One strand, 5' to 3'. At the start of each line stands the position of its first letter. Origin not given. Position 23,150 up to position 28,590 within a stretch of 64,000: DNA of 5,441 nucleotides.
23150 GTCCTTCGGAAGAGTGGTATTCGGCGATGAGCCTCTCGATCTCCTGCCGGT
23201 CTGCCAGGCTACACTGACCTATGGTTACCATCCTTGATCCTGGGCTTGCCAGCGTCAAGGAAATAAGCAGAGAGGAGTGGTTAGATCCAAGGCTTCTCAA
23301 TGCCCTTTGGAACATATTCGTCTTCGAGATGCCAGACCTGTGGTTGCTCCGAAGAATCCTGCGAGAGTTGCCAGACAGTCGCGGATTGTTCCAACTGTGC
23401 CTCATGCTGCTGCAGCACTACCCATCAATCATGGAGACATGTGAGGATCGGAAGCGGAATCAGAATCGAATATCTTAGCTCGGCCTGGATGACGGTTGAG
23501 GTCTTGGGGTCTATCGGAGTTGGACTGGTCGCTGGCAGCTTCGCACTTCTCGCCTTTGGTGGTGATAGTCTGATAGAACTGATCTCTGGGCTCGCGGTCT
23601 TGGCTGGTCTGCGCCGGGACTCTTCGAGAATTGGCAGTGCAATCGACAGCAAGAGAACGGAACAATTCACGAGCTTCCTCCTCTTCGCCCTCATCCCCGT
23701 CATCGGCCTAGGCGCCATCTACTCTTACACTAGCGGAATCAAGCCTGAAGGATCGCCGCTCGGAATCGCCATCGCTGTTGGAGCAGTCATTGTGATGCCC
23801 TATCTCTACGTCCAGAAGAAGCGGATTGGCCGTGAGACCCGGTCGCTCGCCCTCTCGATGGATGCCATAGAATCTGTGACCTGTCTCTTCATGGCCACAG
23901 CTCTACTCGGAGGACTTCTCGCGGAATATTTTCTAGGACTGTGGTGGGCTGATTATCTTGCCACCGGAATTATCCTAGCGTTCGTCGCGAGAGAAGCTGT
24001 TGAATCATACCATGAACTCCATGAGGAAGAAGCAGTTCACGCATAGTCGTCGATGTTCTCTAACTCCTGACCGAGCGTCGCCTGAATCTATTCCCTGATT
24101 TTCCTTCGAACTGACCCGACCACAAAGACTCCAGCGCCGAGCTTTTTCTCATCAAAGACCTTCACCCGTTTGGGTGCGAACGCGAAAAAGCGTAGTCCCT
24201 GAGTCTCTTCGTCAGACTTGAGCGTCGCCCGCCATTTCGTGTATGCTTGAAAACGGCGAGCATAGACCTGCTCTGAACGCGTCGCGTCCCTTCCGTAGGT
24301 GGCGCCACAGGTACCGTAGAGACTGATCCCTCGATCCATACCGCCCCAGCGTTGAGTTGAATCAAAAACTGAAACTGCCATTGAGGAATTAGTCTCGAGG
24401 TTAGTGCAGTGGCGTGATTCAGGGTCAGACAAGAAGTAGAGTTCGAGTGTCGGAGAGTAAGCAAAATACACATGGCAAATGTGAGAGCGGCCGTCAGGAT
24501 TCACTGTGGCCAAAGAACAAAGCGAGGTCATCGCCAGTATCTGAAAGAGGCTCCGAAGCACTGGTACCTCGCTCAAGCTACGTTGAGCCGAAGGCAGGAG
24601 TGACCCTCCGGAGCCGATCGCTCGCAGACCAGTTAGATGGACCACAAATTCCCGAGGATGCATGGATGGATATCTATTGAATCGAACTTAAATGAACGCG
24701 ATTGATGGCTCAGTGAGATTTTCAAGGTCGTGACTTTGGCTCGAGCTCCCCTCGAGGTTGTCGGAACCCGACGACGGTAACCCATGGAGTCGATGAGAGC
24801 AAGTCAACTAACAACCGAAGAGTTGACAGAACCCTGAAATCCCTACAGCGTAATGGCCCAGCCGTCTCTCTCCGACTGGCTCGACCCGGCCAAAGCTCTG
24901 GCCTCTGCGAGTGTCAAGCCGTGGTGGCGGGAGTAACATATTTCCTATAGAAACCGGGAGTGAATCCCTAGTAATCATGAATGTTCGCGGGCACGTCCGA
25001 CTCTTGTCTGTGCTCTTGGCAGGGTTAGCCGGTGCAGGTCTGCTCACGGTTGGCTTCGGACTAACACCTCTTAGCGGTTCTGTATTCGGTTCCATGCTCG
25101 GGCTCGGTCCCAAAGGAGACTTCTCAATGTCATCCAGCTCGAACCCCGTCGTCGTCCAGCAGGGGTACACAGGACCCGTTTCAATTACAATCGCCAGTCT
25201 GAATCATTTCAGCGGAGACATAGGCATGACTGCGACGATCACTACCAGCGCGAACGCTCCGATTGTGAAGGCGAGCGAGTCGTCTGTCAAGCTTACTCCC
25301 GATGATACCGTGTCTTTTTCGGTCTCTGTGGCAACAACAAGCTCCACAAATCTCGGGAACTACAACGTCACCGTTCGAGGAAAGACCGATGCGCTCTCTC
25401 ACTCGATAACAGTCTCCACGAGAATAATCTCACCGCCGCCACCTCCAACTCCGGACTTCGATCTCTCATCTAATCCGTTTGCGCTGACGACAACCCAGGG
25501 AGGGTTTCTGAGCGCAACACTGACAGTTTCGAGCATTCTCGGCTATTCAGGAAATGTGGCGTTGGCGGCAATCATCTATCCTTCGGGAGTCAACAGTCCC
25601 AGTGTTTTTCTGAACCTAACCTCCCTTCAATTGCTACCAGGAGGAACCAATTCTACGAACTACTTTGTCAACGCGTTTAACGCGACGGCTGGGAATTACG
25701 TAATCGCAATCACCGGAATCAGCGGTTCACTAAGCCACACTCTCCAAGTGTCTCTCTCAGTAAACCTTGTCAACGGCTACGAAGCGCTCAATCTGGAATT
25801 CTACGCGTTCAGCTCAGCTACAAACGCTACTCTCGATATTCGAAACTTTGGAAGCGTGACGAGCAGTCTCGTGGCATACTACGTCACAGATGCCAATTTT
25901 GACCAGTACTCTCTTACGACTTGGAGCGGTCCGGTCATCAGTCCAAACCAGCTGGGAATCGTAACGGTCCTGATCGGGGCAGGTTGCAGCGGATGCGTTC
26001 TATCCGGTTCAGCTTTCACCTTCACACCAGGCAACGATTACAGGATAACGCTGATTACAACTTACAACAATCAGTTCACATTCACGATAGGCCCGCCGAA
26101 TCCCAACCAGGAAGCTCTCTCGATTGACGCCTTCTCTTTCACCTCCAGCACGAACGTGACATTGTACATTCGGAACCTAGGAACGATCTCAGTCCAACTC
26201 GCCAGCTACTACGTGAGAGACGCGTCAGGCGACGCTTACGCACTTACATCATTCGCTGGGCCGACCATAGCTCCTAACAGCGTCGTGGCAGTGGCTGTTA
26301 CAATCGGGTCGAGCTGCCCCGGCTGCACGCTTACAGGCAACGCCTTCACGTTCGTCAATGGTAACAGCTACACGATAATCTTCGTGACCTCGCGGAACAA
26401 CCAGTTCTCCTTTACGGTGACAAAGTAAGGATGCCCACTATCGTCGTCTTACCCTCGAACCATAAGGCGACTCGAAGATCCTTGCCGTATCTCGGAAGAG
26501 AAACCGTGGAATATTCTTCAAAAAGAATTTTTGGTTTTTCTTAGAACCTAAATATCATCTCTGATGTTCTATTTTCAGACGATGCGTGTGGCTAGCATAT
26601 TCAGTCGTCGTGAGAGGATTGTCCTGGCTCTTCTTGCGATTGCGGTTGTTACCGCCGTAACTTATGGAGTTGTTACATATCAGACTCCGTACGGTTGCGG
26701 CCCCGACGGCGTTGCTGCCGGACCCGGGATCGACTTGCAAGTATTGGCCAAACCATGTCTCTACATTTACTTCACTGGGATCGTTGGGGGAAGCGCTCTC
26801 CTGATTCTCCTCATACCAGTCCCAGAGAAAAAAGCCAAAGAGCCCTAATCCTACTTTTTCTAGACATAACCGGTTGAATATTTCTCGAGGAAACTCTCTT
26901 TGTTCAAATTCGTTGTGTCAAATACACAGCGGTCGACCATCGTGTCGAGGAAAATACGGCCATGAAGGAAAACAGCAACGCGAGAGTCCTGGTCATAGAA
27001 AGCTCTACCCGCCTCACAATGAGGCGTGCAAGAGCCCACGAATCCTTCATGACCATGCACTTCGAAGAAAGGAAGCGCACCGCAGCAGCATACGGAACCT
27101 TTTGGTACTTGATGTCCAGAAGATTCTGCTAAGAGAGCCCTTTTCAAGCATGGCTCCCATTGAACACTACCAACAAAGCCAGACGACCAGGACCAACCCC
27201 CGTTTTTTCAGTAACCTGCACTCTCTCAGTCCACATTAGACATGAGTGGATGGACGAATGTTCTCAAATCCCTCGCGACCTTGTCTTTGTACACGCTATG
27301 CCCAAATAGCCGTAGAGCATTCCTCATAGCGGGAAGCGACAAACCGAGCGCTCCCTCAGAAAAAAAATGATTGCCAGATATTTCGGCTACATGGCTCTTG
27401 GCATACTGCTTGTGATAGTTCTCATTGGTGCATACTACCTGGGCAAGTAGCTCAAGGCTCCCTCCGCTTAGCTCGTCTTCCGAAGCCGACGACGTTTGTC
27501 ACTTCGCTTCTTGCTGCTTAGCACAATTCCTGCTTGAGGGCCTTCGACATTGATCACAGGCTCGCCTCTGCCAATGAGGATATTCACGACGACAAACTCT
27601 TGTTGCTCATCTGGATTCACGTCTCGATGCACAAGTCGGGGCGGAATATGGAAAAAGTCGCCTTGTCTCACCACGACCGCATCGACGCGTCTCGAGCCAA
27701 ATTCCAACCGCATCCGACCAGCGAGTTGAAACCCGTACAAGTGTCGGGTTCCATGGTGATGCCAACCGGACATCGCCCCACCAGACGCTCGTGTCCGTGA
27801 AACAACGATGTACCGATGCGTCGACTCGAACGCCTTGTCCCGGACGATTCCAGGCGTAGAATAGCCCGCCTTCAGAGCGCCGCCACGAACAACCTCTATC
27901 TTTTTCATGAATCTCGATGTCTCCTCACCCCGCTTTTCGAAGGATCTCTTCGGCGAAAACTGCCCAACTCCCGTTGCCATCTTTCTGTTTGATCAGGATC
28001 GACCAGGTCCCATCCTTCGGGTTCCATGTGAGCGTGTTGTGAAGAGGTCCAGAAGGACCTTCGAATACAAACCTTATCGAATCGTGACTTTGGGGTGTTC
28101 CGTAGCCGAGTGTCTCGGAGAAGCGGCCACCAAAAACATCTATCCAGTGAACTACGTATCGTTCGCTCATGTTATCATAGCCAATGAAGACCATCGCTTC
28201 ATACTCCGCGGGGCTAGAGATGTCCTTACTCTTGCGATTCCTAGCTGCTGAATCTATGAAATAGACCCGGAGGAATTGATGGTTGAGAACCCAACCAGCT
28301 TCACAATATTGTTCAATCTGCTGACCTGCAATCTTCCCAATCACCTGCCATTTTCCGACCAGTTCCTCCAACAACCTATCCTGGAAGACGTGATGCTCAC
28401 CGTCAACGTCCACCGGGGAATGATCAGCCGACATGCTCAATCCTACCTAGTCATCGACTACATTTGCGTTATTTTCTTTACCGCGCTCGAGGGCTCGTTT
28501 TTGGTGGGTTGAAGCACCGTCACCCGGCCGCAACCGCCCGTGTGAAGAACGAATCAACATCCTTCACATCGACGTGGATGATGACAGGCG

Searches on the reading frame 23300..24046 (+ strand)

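Call 33: search_protein_families(library=pfam, proteins=[window:23300-24046:+])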
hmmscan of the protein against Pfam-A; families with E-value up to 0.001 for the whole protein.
window:23300-24046:+ (248 aa): 1 family
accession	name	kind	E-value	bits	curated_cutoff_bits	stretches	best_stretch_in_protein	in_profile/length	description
PF01545.26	Cation_efflux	-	1.8e-09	38.1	26.6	1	68-235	12-188/198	Cation efflux family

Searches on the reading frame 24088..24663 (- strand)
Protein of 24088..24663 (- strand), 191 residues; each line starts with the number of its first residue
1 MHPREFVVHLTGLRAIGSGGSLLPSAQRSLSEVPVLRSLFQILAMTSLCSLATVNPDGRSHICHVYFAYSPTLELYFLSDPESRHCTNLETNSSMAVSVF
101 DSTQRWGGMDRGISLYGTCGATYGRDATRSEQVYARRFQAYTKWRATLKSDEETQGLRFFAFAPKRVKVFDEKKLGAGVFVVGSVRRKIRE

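Call 33: search_protein_families(library=pfam, proteins=[window:24088-24663:-])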
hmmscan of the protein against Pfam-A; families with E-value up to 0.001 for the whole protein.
window:24088-24663:- (191 aa): 1 family
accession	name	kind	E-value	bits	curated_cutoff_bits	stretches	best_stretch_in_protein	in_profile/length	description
PF01243.27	PNPOx_N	-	5.7e-09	36.8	28.1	1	42-168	8-117/120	Pyridoxamine 5'-phosphate oxidase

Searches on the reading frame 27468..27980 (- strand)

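Call 33: search_protein_families(library=pfam, proteins=[window:27468-27980:-])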
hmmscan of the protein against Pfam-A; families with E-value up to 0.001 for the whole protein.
window:27468-27980:- (170 aa): 2 families
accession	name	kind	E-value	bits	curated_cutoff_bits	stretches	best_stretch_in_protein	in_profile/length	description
PF07883.17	Cupin_2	-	2.1e-08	34.2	27.2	1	67-133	8-68/70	Cupin domain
PF00190.28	Cupin_1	-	0.00027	21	22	1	58-132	33-111/151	Cupin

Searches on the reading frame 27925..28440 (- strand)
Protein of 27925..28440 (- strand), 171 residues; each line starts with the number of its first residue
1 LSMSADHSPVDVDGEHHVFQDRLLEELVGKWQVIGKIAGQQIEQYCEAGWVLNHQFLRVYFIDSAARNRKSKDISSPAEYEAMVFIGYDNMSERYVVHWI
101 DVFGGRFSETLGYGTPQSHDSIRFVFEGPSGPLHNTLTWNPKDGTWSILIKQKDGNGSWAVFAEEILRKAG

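Call 33: search_protein_families(library=pfam, proteins=[window:27925-28440:-])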
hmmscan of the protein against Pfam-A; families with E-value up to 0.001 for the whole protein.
window:27925-28440:- (171 aa): 1 family
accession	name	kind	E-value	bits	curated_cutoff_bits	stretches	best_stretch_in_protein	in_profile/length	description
PF07617.17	DUF1579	-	2.4e-05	24.7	25.2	1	22-129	7-109/155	Protein of unknown function (DUF1579)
